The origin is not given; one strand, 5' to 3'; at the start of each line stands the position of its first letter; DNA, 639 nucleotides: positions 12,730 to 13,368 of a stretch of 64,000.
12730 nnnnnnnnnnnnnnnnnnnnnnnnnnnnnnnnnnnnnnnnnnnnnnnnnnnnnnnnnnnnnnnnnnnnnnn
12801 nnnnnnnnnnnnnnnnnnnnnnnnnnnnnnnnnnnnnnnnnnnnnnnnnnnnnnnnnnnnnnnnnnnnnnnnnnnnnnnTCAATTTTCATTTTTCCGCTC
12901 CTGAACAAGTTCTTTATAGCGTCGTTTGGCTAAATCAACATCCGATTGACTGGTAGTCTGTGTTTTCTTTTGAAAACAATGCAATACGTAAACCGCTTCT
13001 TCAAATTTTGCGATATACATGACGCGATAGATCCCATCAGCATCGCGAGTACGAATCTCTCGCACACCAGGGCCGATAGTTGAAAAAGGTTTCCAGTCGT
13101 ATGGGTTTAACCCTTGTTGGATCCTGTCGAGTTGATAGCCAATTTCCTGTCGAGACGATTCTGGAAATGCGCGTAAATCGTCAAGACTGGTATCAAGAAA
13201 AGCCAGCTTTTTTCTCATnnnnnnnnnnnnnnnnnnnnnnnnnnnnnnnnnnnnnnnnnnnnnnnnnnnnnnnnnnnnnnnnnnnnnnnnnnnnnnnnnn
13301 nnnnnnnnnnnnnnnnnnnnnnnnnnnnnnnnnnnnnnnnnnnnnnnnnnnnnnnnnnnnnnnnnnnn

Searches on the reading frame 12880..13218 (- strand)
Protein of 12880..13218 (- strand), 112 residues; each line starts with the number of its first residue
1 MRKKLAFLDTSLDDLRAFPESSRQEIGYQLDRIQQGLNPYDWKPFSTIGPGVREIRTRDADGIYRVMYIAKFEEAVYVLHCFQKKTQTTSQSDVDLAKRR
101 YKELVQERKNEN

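Call 19: search_protein_families(library=pfam, proteins=[window:12880-13218:-])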
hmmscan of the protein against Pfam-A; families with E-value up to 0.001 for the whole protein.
window:12880-13218:- (112 aa): 1 family
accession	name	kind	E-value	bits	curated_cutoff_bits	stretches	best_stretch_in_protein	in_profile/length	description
PF05973.20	Gp49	-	1.3e-29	102.6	23.9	1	13-102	1-90/90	Phage derived protein Gp49-like (DUF891)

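Call 20: search_protein_families(library=ncbifam, proteins=[window:12880-13218:-])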
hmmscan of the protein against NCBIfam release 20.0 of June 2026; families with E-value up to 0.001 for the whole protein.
window:12880-13218:- (112 aa): 1 family
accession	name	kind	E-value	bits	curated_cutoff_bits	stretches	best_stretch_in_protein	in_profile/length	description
TIGR02683.1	upstrm_HI1419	hypoth_equivalog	2.1e-05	24.8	62.85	1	20-103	19-94/95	type II toxin-antitoxin system RelE/ParE family toxin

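Call 22: search_dna_similar(query=window:12880-13218:-, collection=plasmids, mode=protein, max_rows=40, rows=spread)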
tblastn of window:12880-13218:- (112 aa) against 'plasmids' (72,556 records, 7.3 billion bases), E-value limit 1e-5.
Records with a match: 612; places in all: 644; records where one place covers at least 80% of the query: 588.
Best place of each record, by identity: 95-99% 3; 60-80% 74; <60% 535.
By first word of the organism name: Pseudomonas 120; Escherichia 92; Sinorhizobium 43; Rhizobium 31; Xanthomonas 30; Pantoea 26; Shigella 24; Sphingobium 22; Aeromonas 19; Rhodococcus 12; and 77 more.
By predicted mobility (MOB-suite, as given by PLSDB): conjugative 301; non-mobilizable 202; mobilizable 109.
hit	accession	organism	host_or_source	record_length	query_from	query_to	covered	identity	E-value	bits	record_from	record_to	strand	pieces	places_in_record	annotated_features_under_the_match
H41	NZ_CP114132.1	Escherichia coli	pig,gut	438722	1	112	100%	98.2%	5e-70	233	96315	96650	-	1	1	type II toxin-antitoxin system RelE/ParE family toxin | helix-turn-helix domain-containing protein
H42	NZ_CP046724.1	Pantoea agglomerans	pure culture,cherry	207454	1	109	97%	71.6%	2e-48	171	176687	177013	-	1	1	type II toxin-antitoxin system RelE/ParE family toxin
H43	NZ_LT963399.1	Pseudomonas cerasi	-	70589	3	107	94%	63.8%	3e-41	150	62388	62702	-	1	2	type II toxin-antitoxin system RelE/ParE family toxin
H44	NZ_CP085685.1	Pseudomonas ficuserectae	Mulberry blight tissue sample,Mulberry ...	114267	3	107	94%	62.9%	9e-41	149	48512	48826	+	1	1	type II toxin-antitoxin system RelE/ParE family toxin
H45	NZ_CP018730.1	Xanthomonas hortorum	Solanum lycopersicum,tomato leaf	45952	3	107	94%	60.0%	2e-38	142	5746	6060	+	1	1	type II toxin-antitoxin system RelE/ParE family toxin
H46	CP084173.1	Acidithiobacillus ferrooxidans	cell culture,River sediment polluted by ...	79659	3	107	94%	59.0%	2e-36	137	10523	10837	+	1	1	type II toxin-antitoxin system RelE/ParE family toxin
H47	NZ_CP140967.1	Sinorhizobium medicae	Medicago lupulina,whole organism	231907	3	100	88%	59.2%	6e-34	130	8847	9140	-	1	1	type II toxin-antitoxin system RelE/ParE family toxin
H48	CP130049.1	Sinorhizobium meliloti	Medicago,Cell culture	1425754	3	104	91%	56.9%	3e-34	130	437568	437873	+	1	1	type II toxin-antitoxin system RelE/ParE family toxin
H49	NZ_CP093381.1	Rhodococcus opacus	cell culture,forest soil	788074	3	107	94%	54.3%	1e-36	137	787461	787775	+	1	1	type II toxin-antitoxin system RelE/ParE family toxin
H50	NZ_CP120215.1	Agrobacterium leguminum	-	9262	3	104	91%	54.9%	1e-33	129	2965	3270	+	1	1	type II toxin-antitoxin system RelE/ParE family toxin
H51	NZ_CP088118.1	Sinorhizobium meliloti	cell culture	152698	13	104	82%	57.6%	2e-31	122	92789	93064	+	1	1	type II toxin-antitoxin system RelE/ParE family toxin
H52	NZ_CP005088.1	Sphingobium sp. TKS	-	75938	1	102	91%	51.0%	2e-29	117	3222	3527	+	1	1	type II toxin-antitoxin system RelE/ParE family toxin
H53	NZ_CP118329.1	Rhodococcus sp. DK17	pure culture,crude oil-contaminated soil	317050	3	94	82%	53.3%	5e-30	119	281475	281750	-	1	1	none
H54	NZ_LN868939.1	Nocardia farcinica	not known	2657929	1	109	97%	41.3%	3e-22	97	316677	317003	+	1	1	none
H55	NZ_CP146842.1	Pseudomonas monteilii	Homo sapiens,mixed culture,human stool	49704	3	110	96%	40.0%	1e-13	72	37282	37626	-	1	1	type II toxin-antitoxin system RelE/ParE family toxin | helix-turn-helix transcriptional regulator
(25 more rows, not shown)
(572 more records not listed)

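Call 23: search_dna_similar(query=window:12880-13218:-, collection=phages, mode=protein, max_rows=25)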
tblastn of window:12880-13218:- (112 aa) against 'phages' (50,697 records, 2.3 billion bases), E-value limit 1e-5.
Records with a match: 23; places in all: 23; records where one place covers at least 80% of the query: 23.
Best place of each record, by identity: <60% 23.
By first word of the organism name: Mycobacterium 12; Escherichia 4; Zymomonas 3; Bacteriophage 2; Klebsiella 2.
By host as written in the record: - 7; Mycobacterium abscessus GD40 2; Mycobacterium abscessus GD35 1; Mycobacterium abscessus GD27 1; Mycobacterium abscessus GD57 1; Mycobacterium abscessus GD22 1; Mycobacterium abscessus GD17 1; Mycobacterium abscessus GD21 1; and 8 more.
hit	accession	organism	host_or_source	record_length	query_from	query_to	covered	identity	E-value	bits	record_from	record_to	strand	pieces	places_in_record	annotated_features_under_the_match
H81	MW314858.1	Mycobacterium phage phiGD20-1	Mycobacterium abscessus GD35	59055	3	107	94%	56.2%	4e-35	131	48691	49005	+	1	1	91: RelE-like toxin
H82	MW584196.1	Mycobacterium phage prophiGD27-1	Mycobacterium abscessus GD27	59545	3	107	94%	56.2%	4e-35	131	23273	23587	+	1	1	60: toxin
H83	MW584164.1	Mycobacterium phage prophiGD57-2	Mycobacterium abscessus GD57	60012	3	107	94%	56.2%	4e-35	131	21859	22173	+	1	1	57: toxin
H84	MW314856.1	Mycobacterium phage phiGD22-1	Mycobacterium abscessus GD40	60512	3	107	94%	56.2%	4e-35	131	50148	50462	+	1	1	93: RelE-like toxin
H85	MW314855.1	Mycobacterium phage phiGD23-1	Mycobacterium abscessus GD40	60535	3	107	94%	56.2%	4e-35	131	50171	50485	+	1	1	93: RelE-like toxin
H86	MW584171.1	Mycobacterium phage prophiGD22-1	Mycobacterium abscessus GD22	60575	3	107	94%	56.2%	4e-35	131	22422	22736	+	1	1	58: toxin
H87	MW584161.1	Mycobacterium phage prophiGD17-2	Mycobacterium abscessus GD17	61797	3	107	94%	56.2%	4e-35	131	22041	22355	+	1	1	54: toxin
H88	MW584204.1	Mycobacterium phage prophiGD21-2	Mycobacterium abscessus GD21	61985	3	107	94%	56.2%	4e-35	131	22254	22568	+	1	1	58: toxin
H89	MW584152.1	Mycobacterium phage prophiGD11-1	Mycobacterium abscessus GD11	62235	3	107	94%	56.2%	4e-35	131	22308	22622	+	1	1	58: toxin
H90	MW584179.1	Mycobacterium phage prophiGD43A-1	Mycobacterium abscessus GD43A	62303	3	107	94%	56.2%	4e-35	131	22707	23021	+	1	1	54: toxin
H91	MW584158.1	Mycobacterium phage prophiGD20-1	Mycobacterium abscessus GD20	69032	3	107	94%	56.2%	4e-35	131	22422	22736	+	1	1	57: toxin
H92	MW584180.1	Mycobacterium phage prophiGD15-1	Mycobacterium abscessus GD15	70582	3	107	94%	56.2%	4e-35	131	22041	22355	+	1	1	54: toxin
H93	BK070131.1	Bacteriophage sp.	Helicobacter pametensis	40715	3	112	98%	50.9%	3e-28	112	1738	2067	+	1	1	Phage-related protein | putative conserved small protein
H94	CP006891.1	Zymomonas mobilis subsp. mobilis str. CP4 = NRRL B-14023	-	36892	3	104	91%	44.1%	3e-20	90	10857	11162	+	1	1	phage-related protein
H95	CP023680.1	Zymomonas mobilis subsp. mobilis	-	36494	14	104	81%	41.8%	3e-21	92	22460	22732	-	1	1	toxin HigB-like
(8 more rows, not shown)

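Call 24: find_related_loci(query=window:12880-13218:-, collection=genome_contigs, flank=1500)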
Query window:12880-13218:- (112 aa) in genome_contigs; peptide patterns used: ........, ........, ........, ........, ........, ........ (x = any residue, [..] = any of these).
497 stretches matched a pattern; 418 encode a relative of the query (tblastn E <= 1e-3); the best 80 are kept; 80 distinct loci.
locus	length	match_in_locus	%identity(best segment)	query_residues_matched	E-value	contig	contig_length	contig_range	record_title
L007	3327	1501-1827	71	1-109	2e-52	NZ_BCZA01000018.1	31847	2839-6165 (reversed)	Pantoea agglomerans NBRC 102470, whole genome shotgun sequence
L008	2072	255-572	67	3-108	7e-49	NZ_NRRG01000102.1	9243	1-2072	Thiocystis violacea strain DSM 207 scaffold0102, whole genome shotgun sequence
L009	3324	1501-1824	65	1-108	3e-48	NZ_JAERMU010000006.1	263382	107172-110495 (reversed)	Cedecea sulfonylureivorans strain LAM2020 LMT5_ctg006, whole genome shotgun sequence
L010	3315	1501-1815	68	3-107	4e-48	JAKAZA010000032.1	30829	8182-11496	MAG: Proteobacteria bacterium isolate ZJ1.bin15 NODE_1754_length_30829_cov_1.347860, whole genome shotgun sequence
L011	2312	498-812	65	3-107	5e-48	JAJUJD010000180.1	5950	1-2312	MAG: Alcaligenaceae bacterium isolate bin108 k141_544799_length_5950_cov_41.6956, whole genome shotgun sequence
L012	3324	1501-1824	62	3-110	4e-47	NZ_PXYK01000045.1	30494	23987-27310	Mesorhizobium ephedrae strain 6GN-30 ZB100044, whole genome shotgun sequence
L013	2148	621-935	64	3-107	2e-47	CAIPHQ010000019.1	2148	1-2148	MAG: uncultured Rhodospirillales bacterium isolate Umea_bin-02473 genome assembly, contig: bin-02473:019/599, whole geno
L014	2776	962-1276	67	3-107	5e-47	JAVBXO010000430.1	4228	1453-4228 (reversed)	MAG: Azonexus sp. isolate GS9 8295, whole genome shotgun sequence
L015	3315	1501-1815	65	3-107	5e-47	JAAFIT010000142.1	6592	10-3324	MAG: Sphingomonadales bacterium isolate bin40.metabat.b16b17b19.043 WN_Sphingomonadales_2_scaffold_142, whole genome sho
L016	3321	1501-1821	64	3-109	8e-47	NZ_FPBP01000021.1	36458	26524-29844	Halomonas korlensis strain CGMCC 1.6981, whole genome shotgun sequence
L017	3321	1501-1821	64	3-109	2e-46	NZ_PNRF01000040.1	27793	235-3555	Billgrantia endophytica strain MC28 562, whole genome shotgun sequence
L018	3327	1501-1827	64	3-111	2e-46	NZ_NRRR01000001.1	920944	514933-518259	Chromatium weissei strain DSM 5161 scaffold0001, whole genome shotgun sequence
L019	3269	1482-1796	63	3-107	5e-46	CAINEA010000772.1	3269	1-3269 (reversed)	MAG: uncultured Acetobacteraceae bacterium isolate KR_bin-3349 genome assembly, contig: bin-3349:0772/1081, whole genome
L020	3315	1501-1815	62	3-107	8e-46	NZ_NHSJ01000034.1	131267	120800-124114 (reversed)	Rhodoblastus sphagnicola strain DSM 16996 scaffold0034, whole genome shotgun sequence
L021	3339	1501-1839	61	3-112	6e-46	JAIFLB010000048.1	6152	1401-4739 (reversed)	MAG: Betaproteobacteria bacterium isolate bin_151 scaffold_45036, whole genome shotgun sequence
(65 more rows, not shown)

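Call 29: search_solved_structures(query=window:12880-13218:-, max_evalue=0.01)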
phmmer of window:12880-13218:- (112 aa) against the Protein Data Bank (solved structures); distinct sequences matched with E-value up to 0.01: 0.

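Call 69: find_encoding_contigs(protein=window:12880-13218:-, flank=2500, max_places=10)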
Protein window:12880-13218:- (112 aa): 28 contigs read that carry it; 10 places shown.
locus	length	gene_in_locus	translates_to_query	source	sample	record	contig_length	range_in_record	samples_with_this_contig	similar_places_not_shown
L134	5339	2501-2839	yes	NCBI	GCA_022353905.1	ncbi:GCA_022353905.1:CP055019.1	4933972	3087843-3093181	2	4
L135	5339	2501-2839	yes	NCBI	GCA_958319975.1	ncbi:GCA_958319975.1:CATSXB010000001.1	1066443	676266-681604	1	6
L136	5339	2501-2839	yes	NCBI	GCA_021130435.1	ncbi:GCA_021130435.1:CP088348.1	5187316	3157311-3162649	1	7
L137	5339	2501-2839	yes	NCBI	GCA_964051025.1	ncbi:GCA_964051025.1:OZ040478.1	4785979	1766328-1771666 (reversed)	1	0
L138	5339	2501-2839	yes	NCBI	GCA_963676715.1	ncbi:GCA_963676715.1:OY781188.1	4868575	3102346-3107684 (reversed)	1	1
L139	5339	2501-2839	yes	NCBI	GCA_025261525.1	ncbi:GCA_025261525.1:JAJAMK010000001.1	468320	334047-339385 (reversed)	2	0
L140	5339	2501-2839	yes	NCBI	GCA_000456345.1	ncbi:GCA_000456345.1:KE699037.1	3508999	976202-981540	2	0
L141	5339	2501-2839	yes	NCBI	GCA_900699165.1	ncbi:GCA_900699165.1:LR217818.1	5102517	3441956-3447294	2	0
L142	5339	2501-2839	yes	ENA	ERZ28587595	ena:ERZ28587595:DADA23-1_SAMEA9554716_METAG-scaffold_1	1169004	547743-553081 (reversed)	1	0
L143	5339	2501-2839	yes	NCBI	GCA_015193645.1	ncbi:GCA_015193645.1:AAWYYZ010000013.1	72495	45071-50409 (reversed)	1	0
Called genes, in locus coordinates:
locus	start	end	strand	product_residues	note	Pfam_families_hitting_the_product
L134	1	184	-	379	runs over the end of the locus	PF02563:Poly_export, PF10531:SLBB (weak), PF22461:SLBB_2, PF18412:Wza_C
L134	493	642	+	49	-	-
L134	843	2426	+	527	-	PF03741:TerC, PF00571:CBS (weak), PF03471:CorC_HlyC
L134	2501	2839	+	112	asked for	PF05973:Gp49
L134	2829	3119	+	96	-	PF13744:HTH_37, PF01381:HTH_3 (weak)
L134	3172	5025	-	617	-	PF05170:AsmA, PF13116:YhdP (weak), PF27051:TamB_N (faint), PF05170:AsmA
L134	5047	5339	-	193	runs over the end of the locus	PF06559:DCD_N, PF22769:DCD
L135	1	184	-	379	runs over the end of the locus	PF02563:Poly_export, PF10531:SLBB (weak), PF22461:SLBB_2, PF18412:Wza_C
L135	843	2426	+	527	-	PF03741:TerC, PF00571:CBS (weak), PF03471:CorC_HlyC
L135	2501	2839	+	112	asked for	PF05973:Gp49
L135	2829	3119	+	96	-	PF13744:HTH_37, PF01381:HTH_3 (weak)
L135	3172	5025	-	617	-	PF05170:AsmA, PF13116:YhdP (weak), PF27051:TamB_N (faint), PF05170:AsmA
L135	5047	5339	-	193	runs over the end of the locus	PF06559:DCD_N, PF22769:DCD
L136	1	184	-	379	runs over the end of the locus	PF02563:Poly_export, PF10531:SLBB (weak), PF22461:SLBB_2, PF18412:Wza_C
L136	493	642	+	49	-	-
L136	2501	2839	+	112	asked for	PF05973:Gp49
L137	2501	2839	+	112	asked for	PF05973:Gp49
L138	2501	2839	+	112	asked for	PF05973:Gp49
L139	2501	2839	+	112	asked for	PF05973:Gp49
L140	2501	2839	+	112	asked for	PF05973:Gp49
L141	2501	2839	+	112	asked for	PF05973:Gp49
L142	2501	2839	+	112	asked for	PF05973:Gp49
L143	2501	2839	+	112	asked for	PF05973:Gp49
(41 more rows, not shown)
